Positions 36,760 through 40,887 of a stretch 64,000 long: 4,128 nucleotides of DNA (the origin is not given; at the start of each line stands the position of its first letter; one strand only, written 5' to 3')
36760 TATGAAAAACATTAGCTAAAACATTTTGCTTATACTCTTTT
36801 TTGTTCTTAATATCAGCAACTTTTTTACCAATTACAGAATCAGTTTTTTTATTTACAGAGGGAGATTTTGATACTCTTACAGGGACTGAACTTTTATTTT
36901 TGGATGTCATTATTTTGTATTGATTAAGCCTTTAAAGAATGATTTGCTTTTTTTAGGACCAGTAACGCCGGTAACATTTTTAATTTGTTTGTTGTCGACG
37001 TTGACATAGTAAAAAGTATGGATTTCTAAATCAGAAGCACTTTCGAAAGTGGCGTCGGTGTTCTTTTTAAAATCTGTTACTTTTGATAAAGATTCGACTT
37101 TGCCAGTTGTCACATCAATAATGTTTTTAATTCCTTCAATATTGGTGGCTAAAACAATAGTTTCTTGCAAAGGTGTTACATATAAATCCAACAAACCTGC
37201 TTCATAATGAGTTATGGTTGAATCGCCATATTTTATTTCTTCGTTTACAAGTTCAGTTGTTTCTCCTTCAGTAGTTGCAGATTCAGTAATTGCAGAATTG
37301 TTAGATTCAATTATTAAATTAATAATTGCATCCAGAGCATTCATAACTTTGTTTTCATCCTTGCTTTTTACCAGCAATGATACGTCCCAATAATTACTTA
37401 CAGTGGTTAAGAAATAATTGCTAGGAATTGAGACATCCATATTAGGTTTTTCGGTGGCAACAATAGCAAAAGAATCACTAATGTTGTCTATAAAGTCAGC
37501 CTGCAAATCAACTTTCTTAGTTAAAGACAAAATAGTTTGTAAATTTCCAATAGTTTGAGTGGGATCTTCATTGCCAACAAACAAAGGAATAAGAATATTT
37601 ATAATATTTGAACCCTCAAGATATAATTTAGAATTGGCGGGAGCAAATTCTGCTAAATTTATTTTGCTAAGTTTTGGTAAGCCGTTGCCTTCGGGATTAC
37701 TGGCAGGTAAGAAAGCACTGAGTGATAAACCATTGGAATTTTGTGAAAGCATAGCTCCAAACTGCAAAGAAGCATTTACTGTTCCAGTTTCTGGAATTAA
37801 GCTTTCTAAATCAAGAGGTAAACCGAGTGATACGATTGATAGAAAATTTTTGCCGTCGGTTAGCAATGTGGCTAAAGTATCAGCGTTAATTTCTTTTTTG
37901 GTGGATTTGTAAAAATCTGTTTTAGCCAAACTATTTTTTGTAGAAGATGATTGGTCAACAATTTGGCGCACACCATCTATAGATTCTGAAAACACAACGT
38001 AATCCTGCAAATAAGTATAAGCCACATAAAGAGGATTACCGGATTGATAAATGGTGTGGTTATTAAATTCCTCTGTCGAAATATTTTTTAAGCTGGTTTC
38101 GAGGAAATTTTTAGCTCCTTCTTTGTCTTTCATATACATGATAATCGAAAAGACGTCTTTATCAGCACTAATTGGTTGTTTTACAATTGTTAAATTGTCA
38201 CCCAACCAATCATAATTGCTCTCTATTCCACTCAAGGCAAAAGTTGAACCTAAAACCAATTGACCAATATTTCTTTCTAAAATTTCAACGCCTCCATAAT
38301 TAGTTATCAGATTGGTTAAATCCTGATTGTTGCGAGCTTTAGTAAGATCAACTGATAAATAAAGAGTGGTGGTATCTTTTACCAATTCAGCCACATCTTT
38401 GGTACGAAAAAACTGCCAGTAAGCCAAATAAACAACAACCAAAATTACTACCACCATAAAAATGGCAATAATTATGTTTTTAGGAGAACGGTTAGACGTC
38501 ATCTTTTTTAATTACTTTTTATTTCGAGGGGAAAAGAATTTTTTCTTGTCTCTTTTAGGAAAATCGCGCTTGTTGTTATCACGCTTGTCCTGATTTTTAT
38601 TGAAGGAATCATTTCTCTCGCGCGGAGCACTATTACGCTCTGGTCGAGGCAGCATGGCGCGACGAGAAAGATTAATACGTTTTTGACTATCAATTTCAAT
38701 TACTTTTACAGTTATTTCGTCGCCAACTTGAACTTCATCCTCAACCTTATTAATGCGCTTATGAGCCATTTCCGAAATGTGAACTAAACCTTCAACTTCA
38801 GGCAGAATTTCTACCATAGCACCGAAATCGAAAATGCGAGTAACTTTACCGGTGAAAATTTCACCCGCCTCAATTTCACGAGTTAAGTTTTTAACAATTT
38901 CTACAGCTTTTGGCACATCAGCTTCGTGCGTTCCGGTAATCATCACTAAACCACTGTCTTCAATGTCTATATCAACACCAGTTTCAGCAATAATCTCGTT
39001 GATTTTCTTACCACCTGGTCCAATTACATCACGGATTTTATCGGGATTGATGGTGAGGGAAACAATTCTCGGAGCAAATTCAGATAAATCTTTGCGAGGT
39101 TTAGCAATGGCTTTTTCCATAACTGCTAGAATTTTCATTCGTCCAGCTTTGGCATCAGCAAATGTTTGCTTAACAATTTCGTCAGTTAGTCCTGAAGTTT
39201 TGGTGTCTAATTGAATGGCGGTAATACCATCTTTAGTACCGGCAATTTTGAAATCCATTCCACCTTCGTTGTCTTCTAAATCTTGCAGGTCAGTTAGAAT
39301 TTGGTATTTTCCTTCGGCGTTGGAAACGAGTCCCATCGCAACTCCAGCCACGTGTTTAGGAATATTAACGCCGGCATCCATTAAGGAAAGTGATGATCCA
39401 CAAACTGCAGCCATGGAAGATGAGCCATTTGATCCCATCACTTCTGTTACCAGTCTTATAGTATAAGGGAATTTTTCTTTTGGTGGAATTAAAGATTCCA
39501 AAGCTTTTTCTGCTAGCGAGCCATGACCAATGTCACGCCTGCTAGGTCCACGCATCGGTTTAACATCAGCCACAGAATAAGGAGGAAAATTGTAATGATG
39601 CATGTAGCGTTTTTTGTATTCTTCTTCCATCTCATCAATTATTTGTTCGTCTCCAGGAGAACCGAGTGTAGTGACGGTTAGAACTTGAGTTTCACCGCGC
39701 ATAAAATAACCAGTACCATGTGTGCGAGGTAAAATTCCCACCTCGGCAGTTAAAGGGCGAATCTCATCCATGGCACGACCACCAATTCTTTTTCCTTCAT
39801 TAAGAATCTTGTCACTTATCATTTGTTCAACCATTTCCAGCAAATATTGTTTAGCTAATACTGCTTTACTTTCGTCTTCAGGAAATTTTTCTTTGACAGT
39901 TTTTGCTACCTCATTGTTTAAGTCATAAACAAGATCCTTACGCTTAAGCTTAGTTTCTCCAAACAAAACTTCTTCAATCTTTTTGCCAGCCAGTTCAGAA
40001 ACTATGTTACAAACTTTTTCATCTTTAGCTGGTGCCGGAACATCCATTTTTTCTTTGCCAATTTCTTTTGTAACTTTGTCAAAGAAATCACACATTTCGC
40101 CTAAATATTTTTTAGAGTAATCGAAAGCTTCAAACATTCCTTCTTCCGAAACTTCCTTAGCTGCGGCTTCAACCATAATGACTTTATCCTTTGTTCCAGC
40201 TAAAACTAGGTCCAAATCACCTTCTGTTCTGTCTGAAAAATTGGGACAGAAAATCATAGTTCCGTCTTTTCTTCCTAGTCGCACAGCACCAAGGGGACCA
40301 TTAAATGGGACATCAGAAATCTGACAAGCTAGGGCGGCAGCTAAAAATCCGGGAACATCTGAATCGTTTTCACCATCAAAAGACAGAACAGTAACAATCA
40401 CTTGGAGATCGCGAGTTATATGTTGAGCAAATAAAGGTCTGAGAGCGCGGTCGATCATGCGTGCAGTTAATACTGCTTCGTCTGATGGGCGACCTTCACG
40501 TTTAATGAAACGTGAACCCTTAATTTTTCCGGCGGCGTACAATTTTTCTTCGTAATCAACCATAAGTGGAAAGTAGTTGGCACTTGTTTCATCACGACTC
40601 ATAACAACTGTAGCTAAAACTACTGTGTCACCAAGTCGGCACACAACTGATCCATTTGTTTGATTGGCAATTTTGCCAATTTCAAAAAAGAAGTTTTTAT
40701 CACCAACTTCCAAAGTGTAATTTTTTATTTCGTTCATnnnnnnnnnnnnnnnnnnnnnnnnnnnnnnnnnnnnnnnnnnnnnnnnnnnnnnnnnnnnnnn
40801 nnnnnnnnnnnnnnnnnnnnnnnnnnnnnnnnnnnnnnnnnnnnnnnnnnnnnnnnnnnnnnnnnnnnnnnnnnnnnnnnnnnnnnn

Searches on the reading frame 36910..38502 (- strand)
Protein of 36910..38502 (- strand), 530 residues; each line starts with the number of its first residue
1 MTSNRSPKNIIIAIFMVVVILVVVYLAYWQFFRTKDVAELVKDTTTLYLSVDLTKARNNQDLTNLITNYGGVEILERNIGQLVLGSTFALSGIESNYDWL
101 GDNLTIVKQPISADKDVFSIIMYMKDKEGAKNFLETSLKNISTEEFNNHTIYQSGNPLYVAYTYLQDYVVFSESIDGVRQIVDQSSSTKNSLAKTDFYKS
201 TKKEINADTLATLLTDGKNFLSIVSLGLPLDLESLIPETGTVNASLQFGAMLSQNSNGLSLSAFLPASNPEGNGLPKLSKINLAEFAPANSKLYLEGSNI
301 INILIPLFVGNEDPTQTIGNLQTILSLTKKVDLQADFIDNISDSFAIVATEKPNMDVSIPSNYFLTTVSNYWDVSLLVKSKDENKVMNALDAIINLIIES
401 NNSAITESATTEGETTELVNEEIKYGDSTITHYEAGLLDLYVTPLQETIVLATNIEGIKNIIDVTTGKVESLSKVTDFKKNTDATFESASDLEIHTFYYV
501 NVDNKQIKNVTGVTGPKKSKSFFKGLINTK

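Call 21: search_protein_families(library=pfam, proteins=[window:36910-38502:-], max_evalue=0.0001)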
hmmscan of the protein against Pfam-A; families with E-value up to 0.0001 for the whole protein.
window:36910-38502:- (530 aa): 1 family
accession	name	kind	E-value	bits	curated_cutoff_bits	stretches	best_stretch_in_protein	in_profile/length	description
PF11832.13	DUF3352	-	3.5e-14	52.7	26.8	1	98-484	98-470/536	Protein of unknown function (DUF3352)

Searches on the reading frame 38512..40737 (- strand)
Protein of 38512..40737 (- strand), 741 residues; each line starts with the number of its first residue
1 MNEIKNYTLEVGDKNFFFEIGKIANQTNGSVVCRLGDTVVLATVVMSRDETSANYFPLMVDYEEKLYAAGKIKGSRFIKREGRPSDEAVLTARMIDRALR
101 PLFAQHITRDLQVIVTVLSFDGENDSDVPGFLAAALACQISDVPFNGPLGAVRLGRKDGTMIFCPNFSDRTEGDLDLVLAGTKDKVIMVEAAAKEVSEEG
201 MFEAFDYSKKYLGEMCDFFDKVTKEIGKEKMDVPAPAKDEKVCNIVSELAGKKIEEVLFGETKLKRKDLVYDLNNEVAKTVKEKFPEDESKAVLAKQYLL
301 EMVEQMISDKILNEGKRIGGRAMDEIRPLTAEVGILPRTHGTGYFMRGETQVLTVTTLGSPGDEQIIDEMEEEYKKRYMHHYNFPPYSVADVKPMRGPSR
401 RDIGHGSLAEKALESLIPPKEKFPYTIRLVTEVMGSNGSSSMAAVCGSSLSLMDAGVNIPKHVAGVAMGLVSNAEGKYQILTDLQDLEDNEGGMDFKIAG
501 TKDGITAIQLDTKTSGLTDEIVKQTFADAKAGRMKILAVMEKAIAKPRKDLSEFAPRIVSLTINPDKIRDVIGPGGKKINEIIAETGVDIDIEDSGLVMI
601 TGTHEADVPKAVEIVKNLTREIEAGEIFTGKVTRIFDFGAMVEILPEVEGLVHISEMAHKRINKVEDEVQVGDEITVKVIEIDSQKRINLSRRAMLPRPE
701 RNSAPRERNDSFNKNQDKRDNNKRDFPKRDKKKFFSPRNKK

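Call 21: search_protein_families(library=pfam, proteins=[window:38512-40737:-], max_evalue=0.0001)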
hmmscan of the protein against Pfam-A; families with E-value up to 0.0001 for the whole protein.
window:38512-40737:- (741 aa): 5 families
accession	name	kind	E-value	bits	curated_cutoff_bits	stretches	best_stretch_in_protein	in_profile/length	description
PF01138.27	RNase_PH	-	1.1e-51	175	25.5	2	14-144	3-130/130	3' exoribonuclease family, domain 1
PF00575.29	S1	-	1.1e-20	74.2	22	1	622-693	2-74/74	S1 RNA binding domain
PF03725.20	RNase_PH_C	-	9.1e-13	48.4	20.8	1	148-210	2-66/67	3' exoribonuclease family, domain 2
PF00013.35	KH_1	-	1.2e-11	44.6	21.5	1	559-616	2-65/66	KH domain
PF03726.19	PNPase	-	7.6e-05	23.5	24.6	0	244-321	4-80/81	Polyribonucleotide nucleotidyltransferase, RNA binding domain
